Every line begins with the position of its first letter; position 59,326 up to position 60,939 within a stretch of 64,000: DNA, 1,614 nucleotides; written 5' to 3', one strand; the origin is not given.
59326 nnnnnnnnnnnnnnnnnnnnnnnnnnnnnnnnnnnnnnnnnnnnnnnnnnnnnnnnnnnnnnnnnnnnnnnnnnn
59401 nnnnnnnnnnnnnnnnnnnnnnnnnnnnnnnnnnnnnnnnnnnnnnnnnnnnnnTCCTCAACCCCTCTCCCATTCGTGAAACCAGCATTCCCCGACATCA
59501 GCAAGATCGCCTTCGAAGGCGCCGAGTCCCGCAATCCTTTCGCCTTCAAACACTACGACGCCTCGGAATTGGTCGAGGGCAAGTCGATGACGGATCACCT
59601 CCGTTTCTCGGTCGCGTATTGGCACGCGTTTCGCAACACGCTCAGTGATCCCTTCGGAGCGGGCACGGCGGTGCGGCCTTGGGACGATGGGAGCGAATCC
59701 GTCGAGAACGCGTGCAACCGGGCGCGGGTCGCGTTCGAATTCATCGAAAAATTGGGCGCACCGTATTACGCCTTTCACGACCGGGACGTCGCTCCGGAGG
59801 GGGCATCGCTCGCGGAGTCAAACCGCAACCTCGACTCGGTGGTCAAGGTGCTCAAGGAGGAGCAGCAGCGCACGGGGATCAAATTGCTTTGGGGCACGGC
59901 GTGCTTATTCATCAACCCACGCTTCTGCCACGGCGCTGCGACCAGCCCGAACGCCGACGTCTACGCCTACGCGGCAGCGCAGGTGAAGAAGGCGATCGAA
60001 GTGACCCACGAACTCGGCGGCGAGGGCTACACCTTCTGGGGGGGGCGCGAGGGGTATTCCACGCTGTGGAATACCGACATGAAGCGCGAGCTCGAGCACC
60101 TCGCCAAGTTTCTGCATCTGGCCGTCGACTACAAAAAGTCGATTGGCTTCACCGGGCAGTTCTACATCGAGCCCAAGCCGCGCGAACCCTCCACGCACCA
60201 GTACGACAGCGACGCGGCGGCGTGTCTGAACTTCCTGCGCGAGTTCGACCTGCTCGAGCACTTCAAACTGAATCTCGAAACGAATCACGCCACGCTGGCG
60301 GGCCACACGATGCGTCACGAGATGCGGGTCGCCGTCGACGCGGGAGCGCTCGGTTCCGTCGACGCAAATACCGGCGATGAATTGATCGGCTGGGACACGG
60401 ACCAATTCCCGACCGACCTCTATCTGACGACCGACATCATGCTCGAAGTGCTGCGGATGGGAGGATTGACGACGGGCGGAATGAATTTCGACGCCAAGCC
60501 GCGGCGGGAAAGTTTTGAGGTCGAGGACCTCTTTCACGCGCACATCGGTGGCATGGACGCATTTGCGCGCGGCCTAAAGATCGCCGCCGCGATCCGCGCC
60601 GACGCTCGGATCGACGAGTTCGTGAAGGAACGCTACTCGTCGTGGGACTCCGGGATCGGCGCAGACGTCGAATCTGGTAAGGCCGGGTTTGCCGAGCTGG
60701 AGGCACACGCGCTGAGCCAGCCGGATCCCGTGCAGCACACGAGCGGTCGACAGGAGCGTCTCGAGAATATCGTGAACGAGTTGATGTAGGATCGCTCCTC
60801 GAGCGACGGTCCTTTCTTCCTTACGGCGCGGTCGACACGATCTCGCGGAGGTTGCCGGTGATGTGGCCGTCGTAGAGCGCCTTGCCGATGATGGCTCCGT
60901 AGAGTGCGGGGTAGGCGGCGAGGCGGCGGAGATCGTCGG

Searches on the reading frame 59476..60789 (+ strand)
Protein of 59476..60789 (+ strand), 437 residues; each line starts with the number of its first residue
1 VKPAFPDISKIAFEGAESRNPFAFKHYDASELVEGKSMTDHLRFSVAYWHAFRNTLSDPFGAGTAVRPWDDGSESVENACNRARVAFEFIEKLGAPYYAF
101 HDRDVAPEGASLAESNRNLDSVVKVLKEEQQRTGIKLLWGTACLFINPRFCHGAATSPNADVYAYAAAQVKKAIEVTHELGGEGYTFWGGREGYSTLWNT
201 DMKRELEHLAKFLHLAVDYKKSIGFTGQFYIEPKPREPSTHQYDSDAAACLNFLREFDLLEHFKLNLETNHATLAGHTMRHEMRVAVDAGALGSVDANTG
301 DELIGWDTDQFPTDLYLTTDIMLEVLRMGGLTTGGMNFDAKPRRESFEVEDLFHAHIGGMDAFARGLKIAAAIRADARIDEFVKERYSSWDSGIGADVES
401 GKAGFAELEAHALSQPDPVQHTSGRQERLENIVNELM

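Call 53: search_protein_families(library=pfam, proteins=[window:59476-60789:+], max_evalue=0.001)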
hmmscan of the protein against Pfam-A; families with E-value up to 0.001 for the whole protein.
window:59476-60789:+ (437 aa): 1 family
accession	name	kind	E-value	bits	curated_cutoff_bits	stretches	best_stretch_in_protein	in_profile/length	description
PF01261.30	AP_endonuc_2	-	3.3e-13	50.3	31.1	1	122-288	29-178/249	Xylose isomerase-like TIM barrel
